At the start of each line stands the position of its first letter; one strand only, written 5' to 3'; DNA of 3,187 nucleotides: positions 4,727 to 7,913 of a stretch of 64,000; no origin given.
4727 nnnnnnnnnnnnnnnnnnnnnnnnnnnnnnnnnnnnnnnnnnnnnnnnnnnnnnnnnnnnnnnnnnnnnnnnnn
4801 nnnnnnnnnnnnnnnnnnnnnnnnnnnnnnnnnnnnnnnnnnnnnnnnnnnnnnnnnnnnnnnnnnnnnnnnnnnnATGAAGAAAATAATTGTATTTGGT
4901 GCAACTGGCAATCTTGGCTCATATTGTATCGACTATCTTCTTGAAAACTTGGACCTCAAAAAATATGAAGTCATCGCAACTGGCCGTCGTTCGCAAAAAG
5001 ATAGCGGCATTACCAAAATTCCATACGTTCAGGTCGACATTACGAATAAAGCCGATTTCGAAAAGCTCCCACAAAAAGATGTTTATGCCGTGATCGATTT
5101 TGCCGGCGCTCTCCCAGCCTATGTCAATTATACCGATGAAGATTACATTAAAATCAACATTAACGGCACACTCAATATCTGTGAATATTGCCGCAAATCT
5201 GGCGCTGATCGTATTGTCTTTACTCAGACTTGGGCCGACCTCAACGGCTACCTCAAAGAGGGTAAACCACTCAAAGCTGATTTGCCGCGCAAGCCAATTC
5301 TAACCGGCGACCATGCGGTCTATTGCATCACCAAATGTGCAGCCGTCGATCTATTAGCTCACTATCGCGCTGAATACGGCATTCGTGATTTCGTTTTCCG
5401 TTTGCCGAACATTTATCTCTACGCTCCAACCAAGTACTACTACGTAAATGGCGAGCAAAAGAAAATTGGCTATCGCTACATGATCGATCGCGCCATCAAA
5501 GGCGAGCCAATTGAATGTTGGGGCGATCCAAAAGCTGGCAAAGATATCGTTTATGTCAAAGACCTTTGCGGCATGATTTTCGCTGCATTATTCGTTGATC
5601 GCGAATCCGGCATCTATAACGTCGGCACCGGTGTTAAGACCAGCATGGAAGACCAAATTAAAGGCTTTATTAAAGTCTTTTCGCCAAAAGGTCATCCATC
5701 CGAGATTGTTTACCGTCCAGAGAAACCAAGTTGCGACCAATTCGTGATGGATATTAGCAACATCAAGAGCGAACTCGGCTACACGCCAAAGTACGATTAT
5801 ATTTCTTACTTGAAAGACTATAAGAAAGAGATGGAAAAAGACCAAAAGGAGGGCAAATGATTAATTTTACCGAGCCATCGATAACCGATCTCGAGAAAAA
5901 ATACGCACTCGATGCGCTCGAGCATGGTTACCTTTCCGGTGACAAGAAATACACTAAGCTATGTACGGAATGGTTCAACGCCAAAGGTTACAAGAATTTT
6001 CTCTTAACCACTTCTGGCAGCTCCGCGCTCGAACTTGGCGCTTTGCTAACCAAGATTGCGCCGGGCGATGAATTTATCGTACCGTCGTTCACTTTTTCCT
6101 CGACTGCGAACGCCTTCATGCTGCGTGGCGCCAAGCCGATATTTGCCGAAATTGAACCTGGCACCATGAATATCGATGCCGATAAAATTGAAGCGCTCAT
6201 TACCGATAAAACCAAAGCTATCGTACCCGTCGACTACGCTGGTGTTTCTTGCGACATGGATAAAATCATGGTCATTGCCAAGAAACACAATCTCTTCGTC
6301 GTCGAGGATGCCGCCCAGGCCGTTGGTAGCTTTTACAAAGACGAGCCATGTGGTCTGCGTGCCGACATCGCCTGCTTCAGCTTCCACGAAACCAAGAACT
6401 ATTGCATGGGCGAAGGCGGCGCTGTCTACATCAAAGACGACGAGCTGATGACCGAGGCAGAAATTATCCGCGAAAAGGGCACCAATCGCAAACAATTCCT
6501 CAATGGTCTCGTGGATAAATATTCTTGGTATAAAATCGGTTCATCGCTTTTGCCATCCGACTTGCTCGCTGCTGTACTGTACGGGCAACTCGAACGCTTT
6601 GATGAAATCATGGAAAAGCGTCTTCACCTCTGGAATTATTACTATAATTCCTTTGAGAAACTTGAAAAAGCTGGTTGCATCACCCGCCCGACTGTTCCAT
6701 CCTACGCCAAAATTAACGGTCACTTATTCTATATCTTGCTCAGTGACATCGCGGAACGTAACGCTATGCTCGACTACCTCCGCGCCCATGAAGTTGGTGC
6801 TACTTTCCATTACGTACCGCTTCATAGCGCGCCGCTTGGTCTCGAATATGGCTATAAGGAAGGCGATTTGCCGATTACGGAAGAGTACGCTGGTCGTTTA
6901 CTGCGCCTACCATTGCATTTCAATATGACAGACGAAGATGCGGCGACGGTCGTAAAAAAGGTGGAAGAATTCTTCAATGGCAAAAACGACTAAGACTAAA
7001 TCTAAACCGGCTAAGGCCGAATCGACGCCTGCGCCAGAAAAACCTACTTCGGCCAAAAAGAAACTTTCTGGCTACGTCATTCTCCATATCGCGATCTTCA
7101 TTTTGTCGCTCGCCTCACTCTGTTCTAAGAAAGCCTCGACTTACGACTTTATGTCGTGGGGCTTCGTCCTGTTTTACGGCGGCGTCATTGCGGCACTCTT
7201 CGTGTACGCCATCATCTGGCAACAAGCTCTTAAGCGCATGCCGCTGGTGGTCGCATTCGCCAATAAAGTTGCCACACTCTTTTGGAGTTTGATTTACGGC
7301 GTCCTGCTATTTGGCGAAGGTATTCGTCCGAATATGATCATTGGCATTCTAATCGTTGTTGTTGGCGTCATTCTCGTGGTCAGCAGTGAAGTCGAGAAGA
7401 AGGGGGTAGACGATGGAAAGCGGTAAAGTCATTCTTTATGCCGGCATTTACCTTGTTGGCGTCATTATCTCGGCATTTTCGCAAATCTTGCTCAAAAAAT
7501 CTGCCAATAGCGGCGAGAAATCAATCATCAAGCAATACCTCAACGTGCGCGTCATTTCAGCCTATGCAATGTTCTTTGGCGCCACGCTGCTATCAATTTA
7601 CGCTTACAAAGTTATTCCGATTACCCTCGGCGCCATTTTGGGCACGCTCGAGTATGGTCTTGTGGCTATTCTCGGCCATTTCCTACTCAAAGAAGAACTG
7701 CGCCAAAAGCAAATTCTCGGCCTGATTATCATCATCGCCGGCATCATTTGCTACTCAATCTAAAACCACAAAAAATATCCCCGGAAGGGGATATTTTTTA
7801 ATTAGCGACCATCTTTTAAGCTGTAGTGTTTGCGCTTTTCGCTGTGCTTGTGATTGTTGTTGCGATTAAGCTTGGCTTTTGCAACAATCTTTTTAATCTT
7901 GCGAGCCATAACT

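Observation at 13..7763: Arn-like lipid-carrier glycosylation operon built on a dTDP-4-amino-4,6-dideoxyhexose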

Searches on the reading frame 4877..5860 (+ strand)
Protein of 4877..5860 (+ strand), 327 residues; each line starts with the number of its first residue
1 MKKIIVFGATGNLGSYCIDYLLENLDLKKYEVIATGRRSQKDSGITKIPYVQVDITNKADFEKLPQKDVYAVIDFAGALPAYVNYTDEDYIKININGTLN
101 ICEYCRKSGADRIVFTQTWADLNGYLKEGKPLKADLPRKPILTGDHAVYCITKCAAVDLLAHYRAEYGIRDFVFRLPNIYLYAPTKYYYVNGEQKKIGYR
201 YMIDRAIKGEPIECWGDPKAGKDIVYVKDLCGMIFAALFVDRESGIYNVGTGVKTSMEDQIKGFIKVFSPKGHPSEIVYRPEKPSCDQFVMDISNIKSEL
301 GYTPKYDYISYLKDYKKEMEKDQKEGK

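Call 3: search_protein_families(library=pfam, proteins=[window:4877-5860:+], max_evalue=0.01)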
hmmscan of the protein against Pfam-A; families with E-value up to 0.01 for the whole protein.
window:4877-5860:+ (327 aa): 8 families
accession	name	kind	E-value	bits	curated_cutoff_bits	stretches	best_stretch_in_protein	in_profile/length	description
PF01370.27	Epimerase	-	2.5e-33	115.9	20.9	1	4-250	1-240/240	NAD dependent epimerase/dehydratase family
PF16363.11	GDP_Man_Dehyd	-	2.1e-16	60.8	27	1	6-308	2-325/332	GDP-mannose 4,6 dehydratase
PF01073.25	3Beta_HSD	-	1.1e-13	51.4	22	1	5-160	1-157/280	3-beta hydroxysteroid dehydrogenase/isomerase family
PF07993.18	NAD_binding_4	-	2.9e-07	30.3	20.1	1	58-225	79-249/258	Male sterility protein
PF13460.12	NAD_binding_10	-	2.8e-05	24.5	27.2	1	8-118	1-98/184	NAD(P)H-binding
PF04321.23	RmlD_sub_bind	-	0.0014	18.2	27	1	3-111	2-95/287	RmlD substrate binding domain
PF05368.20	NmrA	-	0.0029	17.7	27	1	2-45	3-42/298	NmrA-like family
PF02719.21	Polysacc_synt_2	-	0.0059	16.3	20.2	0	5-118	2-128/293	Polysaccharide biosynthesis protein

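Call 4: search_protein_families(library=ncbifam, proteins=[window:4877-5860:+], max_evalue=0.01)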
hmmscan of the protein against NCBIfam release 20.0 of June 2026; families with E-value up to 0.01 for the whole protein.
window:4877-5860:+ (327 aa): 19 families
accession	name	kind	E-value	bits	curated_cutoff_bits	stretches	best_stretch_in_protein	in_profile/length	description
TIGR01181.1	dTDP_gluc_dehyt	equivalog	2.9e-18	66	365.1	1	3-309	1-301/321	dTDP-glucose 4,6-dehydratase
TIGR01179.1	galE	equivalog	6.9e-15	54.7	262.3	1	3-310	1-315/332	UDP-glucose 4-epimerase GalE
TIGR04180.1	EDH_00030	hypoth_equivalog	3.6e-12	46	475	1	4-307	1-297/297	NAD-dependent 4,6-dehydratase LegB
TIGR02197.1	heptose_epim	equivalog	4.2e-10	39.3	274.6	1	220-320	212-314/316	ADP-glyceromanno-heptose 6-epimerase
NF047922.1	GDPFucSynFcl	equivalog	2.6e-09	37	500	1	52-314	36-296/308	GDP-L-fucose synthase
NF043036.1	ErythonDh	equivalog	3.2e-07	29.9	325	1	3-180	2-180/321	D-erythronate dehydrogenase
NF042423.1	oxyalk_red_Shew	equivalog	3.2e-06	26.5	580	1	2-118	9-118/331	2-alkyl-3-oxoalkanoate reductase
NF042422.1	oxyalk_red_OleD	equivalog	4.8e-06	26.2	580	1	3-119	2-111/329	2-alkyl-3-oxoalkanoate reductase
NF007956.0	PRK10675.1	subfamily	1.1e-05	24.7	394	1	4-117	3-123/338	UDP-glucose 4-epimerase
TIGR03589.1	PseB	equivalog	2.4e-05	23.5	407.75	1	2-116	5-123/324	UDP-N-acetylglucosamine 4,6-dehydratase (inverting)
NF041293.1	G6PDh_Azf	equivalog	2.8e-05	23.7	400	1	3-127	4-124/252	NAD-dependent glucose-6-phosphate dehydrogenase Azf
NF007490.0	PRK10084.1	subfamily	4e-05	22.8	649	1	149-312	167-327/361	dTDP-glucose 4,6-dehydratase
NF007582.0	PRK10217.1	equivalog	0.00031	19.9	698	0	149-312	160-324/355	dTDP-glucose 4,6-dehydratase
TIGR03466.1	HpnA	hypoth_equivalog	0.00084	18.3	367.65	1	3-134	2-128/327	hopanoid-associated sugar epimerase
NF004520.0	PRK05865.1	equivalog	0.0013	16.7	1509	1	3-117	2-102/854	sugar epimerase family protein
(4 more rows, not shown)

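Call 12: search_solved_structures(query=window:4877-5860:+, max_evalue=0.001)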
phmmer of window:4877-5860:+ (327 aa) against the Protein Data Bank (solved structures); distinct sequences matched with E-value up to 0.001: 58.
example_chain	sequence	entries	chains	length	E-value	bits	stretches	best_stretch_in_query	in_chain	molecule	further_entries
2p5u_A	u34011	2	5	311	5.5e-19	71.7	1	3-285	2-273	UDP-glucose 4-epimerase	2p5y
4zrm_A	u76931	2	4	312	2e-15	60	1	3-309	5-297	UDP-glucose 4-epimerase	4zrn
6wjb_A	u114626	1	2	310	2.7e-14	56.3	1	2-267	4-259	NAD-dependent epimerase/dehydratase family protein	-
6wj9_A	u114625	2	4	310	1e-13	54.4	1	2-267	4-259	NAD-dependent epimerase/dehydratase family protein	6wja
3a1n_A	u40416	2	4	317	2.4e-12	49.9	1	4-308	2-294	NDP-sugar epimerase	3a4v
3a9w_A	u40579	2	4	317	6.8e-12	48.4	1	4-308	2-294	NDP-sugar epimerase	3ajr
6kv9_A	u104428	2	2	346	3.2e-11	46.2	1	4-261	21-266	MoeE5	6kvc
7ys8_A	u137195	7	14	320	1.6e-10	43.9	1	4-308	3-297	UDP-glucose 4-epimerase | UDP-glucose 4-epimerase along with EC 5.1.3.2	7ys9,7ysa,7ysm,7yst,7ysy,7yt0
6bi4_A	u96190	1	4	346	2.8e-10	43.1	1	3-323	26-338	dTDP-glucose 4,6-dehydratase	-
7cgv_A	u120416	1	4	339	5.3e-09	38.9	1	2-319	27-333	Artificial L-threonine 3-dehydrogenase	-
9rl0_E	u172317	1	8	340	9.5e-09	38.1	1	49-308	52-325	CDP-tyvelose 2-epimerase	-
3ehe_A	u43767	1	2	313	3.1e-08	36.4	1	2-253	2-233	UDP-glucose 4-epimerase (GalE-1)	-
8du1_A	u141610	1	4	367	6.5e-08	35.3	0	149-308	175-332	dTDP-glucose 4,6-dehydratase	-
7k3p_A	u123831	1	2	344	6.8e-08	35.3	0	220-312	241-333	UDP-glucose 4-epimerase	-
2q1w_A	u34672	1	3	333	9.4e-08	34.8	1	1-295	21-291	Putative nucleotide sugar epimerase/ dehydratase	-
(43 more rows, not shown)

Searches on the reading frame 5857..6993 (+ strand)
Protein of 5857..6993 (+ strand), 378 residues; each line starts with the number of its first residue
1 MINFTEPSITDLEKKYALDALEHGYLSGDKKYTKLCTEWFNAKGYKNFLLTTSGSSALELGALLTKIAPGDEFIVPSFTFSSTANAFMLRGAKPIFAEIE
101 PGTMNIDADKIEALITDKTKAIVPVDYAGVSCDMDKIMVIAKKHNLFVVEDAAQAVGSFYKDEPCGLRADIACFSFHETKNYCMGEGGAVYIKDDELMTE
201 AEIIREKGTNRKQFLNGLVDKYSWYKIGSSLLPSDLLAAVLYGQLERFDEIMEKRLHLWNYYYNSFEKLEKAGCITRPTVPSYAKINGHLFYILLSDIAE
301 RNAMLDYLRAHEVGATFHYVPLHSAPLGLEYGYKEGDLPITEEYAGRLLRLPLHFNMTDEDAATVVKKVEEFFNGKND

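Call 3: search_protein_families(library=pfam, proteins=[window:5857-6993:+], max_evalue=0.01)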
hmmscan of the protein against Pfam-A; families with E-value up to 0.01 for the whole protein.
window:5857-6993:+ (378 aa): 5 families
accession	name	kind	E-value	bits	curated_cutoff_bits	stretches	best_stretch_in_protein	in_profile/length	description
PF01041.23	DegT_DnrJ_EryC1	-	7.3e-89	298.9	19.8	1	9-369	3-359/360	DegT/DnrJ/EryC1/StrS aminotransferase family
PF00155.27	Aminotran_1_2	-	1.7e-10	41.1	19.7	1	26-159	41-193/361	Aminotransferase class I and II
PF00266.25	Aminotran_5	-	3.7e-08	33.2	21.5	1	36-197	52-218/371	Aminotransferase class-V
PF01053.26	Cys_Met_Meta_PP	-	1.5e-06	27.5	27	1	46-203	68-224/381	Cys/Met metabolism PLP-dependent enzyme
PF01212.27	Beta_elim_lyase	-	5.6e-05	23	27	1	22-203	24-215/288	Beta-eliminating lyase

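Call 4: search_protein_families(library=ncbifam, proteins=[window:5857-6993:+], max_evalue=0.01)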
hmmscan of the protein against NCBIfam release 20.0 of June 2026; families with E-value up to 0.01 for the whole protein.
window:5857-6993:+ (378 aa): 39 families (the best 25 are shown)
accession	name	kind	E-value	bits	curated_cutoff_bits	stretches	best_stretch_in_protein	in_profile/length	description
NF008687.0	PRK11706.1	equivalog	1.2e-155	518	375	1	1-373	1-374/375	dTDP-4-amino-4,6-dideoxygalactose transaminase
TIGR02379.1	ECA_wecE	subfamily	1.4e-141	471.6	434.85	1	1-373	1-375/376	dTDP-4-amino-4,6-dideoxy-D-glucose transaminase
TIGR03588.1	PseC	equivalog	8.3e-71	238.9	423.5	1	1-372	1-379/380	UDP-4-amino-4,6-dideoxy-N-acetyl-beta-L-altrosamine transaminase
NF008658.2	PRK11658.1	equivalog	1.5e-58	198.3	631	1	2-372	5-376/379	UDP-4-amino-4-deoxy-L-arabinose aminotransferase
TIGR04181.1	NHT_00031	hypoth_equivalog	2.9e-49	167.9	420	1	2-352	1-357/359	LegC family aminotransferase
NF011936.0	PRK15407.1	equivalog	4.1e-42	144.4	423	1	13-374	48-437/440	lipopolysaccharide biosynthesis protein RfbH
TIGR04427.1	PLP_DesI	equivalog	3.1e-35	122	650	1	43-366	65-376/390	dTDP-4-dehydro-6-deoxyglucose aminotransferase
NF005816.0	PRK07682.1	equivalog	4.1e-11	42.1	620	1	3-155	46-206/390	aminotransferase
NF005817.0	PRK07683.1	equivalog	1.9e-09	36.7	575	1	46-152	90-201/387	aminotransferase A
NF004975.0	PRK06348.1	equivalog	2.7e-09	36.5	549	1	62-162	105-212/384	pyridoxal phosphate-dependent aminotransferase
NF005744.0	PRK07568.1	subfamily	3.1e-09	36.1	389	1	15-152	54-202/398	pyridoxal phosphate-dependent aminotransferase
NF004770.0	PRK06108.1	subfamily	1.8e-08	33.6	422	1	42-152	93-210/396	pyridoxal phosphate-dependent aminotransferase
NF041364.1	GntC_guanitoxin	equivalog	3.4e-08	32.8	415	1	49-152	64-174/356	guanitoxin biosynthesis PLP-dependent (S)-gamma-hydroxy-L-arginine cyclodehydratase GntC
NF006488.0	PRK08912.1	equivalog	4.3e-07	29.2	498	1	49-144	90-191/387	aminotransferase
NF004621.0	PRK05957.1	equivalog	1.9e-06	26.9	498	1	46-153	89-201/389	pyridoxal phosphate-dependent aminotransferase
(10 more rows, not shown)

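Call 14: search_solved_structures(query=window:5857-6993:+, max_evalue=1e-20)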
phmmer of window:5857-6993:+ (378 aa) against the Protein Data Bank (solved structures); distinct sequences matched with E-value up to 1e-20: 46.
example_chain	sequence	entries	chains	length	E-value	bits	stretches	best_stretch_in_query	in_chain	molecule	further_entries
4piw_A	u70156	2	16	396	1.9e-117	395.7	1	1-373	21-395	TDP-4-keto-6-deoxy-D-glucose transaminase family protein | dTDP-4-amino-4,6-dideoxygalactose transaminase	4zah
6blg_A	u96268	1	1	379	2.9e-115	388.5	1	1-373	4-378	dTDP-4-amino-4,6-dideoxygalactose transaminase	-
7b0d_A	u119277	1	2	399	1.5e-51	178.8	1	21-373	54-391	Glutamine--scyllo-inositol transaminase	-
4lc3_A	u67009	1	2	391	2.6e-50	174.8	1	3-371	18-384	Putative UDP-4-amino-4-deoxy-l-arabinose--oxoglutarate aminotransferase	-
3bn1_A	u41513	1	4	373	3.8e-49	170.9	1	4-370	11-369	Perosamine synthetase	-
3dr7_A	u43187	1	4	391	4.5e-49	170.7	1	4-370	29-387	Putative perosamine synthetase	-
3dr4_A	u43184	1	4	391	3.1e-48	167.9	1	4-370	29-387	Putative perosamine synthetase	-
3frk_A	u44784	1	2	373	5.2e-45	157.3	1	52-370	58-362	QdtB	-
8sng_A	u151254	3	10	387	5.9e-44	153.8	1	3-370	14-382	UDP-4-amino-4-deoxy-L-arabinose--oxoglutarate aminotransferase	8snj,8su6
3uwc_A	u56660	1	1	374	4e-43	151.1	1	52-376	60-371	Nucleotide-sugar aminotransferase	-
8e77_A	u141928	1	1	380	7.9e-43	150.1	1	41-365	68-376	DegT/DnrJ/EryC1/StrS aminotransferase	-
8e75_A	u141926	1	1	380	7.9e-43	150.1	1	41-365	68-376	DegT/DnrJ/EryC1/StrS aminotransferase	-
9bgp_A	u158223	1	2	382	1.2e-42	149.5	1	1-372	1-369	aminotransferase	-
9bgr_A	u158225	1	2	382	8.4e-42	146.8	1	1-372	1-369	aminotransferase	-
3nu7_A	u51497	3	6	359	5.8e-41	144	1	21-356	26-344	Aminotransferase WbpE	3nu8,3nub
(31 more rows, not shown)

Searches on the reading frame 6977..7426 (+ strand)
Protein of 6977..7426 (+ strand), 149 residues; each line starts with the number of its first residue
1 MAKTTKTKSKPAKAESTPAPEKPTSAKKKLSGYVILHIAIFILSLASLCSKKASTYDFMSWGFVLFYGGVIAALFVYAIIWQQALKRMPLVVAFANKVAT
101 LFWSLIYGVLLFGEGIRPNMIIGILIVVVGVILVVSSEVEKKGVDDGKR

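Call 3: search_protein_families(library=pfam, proteins=[window:6977-7426:+], max_evalue=0.01)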
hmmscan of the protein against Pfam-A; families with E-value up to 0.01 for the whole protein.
window:6977-7426:+ (149 aa): 1 family
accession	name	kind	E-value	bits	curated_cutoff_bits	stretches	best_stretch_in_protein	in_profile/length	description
PF00892.27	EamA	-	1.7e-06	28.8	28.2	1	38-135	40-134/135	EamA-like transporter family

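Call 4: search_protein_families(library=ncbifam, proteins=[window:6977-7426:+], max_evalue=0.01)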
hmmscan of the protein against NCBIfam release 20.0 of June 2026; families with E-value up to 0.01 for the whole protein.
window:6977-7426:+ (149 aa): 7 families
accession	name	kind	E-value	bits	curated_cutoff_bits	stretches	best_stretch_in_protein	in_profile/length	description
NF050091.1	ArAmAcExpYddG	equivalog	6.1e-05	22.7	300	1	38-143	42-144/285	aromatic amino acid exporter YddG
NF011625.2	PRK15051.1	equivalog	0.0001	22.5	92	1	35-137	5-110/111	4-amino-4-deoxy-L-arabinose-phosphoundecaprenol flippase subunit ArnE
NF007767.1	PRK10452.1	equivalog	0.00055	20.1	122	1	33-138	4-105/120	multidrug/spermidine efflux SMR transporter subunit MdtJ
NF051481.1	EbrA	exception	0.00086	19.6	160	1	30-134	2-102/104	SMR family multidrug efflux transporter EbrA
NF051482.1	EbrB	exception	0.0017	19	160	1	42-137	6-104/105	SMR family multidrug efflux transporter EbrB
TIGR00950.1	2A78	equivalog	0.0036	16.8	230.2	1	30-132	161-264/264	carboxylate/amino acid/amine transporter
NF058601.1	ActlTfSucTMsmeg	equivalog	0.0091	14.4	1275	1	32-144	169-276/723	acetyltransferase SucT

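Call 84: search_protein_families(library=phrogs, proteins=[window:6977-7426:+], max_evalue=0.001)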
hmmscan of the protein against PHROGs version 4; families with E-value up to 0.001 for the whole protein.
window:6977-7426:+ (149 aa): 0 families

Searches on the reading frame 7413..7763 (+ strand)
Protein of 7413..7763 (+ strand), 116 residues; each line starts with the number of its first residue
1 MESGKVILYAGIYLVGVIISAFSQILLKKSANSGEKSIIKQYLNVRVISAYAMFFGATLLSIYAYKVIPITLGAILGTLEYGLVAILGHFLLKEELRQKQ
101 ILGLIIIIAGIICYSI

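Call 3: search_protein_families(library=pfam, proteins=[window:7413-7763:+], max_evalue=0.01)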
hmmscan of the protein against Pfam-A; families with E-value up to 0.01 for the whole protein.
window:7413-7763:+ (116 aa): 4 families
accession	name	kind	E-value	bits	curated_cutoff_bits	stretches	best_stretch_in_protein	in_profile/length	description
PF00892.27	EamA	-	7e-09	36.5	28.2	1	14-114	39-133/135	EamA-like transporter family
PF05653.20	Mg_trans_NIPA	-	2.1e-06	27.6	26.2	1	62-111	67-116/295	Magnesium transporter NIPA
PF04240.17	Caroten_synth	-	0.0045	17.4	25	1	9-78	142-207/209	Carotenoid biosynthesis protein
PF03151.22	TPT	-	0.0075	16.1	30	1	23-115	46-136/291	Triose-phosphate Transporter family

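Call 4: search_protein_families(library=ncbifam, proteins=[window:7413-7763:+], max_evalue=0.01)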
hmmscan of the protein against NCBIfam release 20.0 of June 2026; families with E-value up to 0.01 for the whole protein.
window:7413-7763:+ (116 aa): 6 families
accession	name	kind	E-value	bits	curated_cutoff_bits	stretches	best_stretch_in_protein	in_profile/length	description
NF051482.1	EbrB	exception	0.00015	22.3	160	1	13-113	6-100/105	SMR family multidrug efflux transporter EbrB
TIGR03340.1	phn_DUF6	hypoth_equivalog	0.00056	19.7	288.15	1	16-112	181-279/281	phosphonate utilization associated putative membrane protein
NF051481.1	EbrA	exception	0.00097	19.5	160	1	40-113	30-101/104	SMR family multidrug efflux transporter EbrA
NF033469.1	SMR_qac_bcrB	exception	0.0016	19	205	1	19-113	13-100/105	quaternary ammonium compound efflux SMR transporter BcrB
NF007823.0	PRK10532.1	equivalog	0.0065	15.6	354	1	34-111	203-276/295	threonine/homoserine exporter RhtA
NF008512.1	PRK11431.1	equivalog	0.0067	16.7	126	1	45-113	31-99/104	quaternary ammonium compound efflux SMR transporter SugE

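Call 84: search_protein_families(library=phrogs, proteins=[window:7413-7763:+], max_evalue=0.001)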
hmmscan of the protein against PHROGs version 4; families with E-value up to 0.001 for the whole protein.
window:7413-7763:+ (116 aa): 1 family
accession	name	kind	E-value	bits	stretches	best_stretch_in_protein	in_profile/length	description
phrog_18638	-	unknown function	0.00033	21.1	0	51-112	78-139/294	-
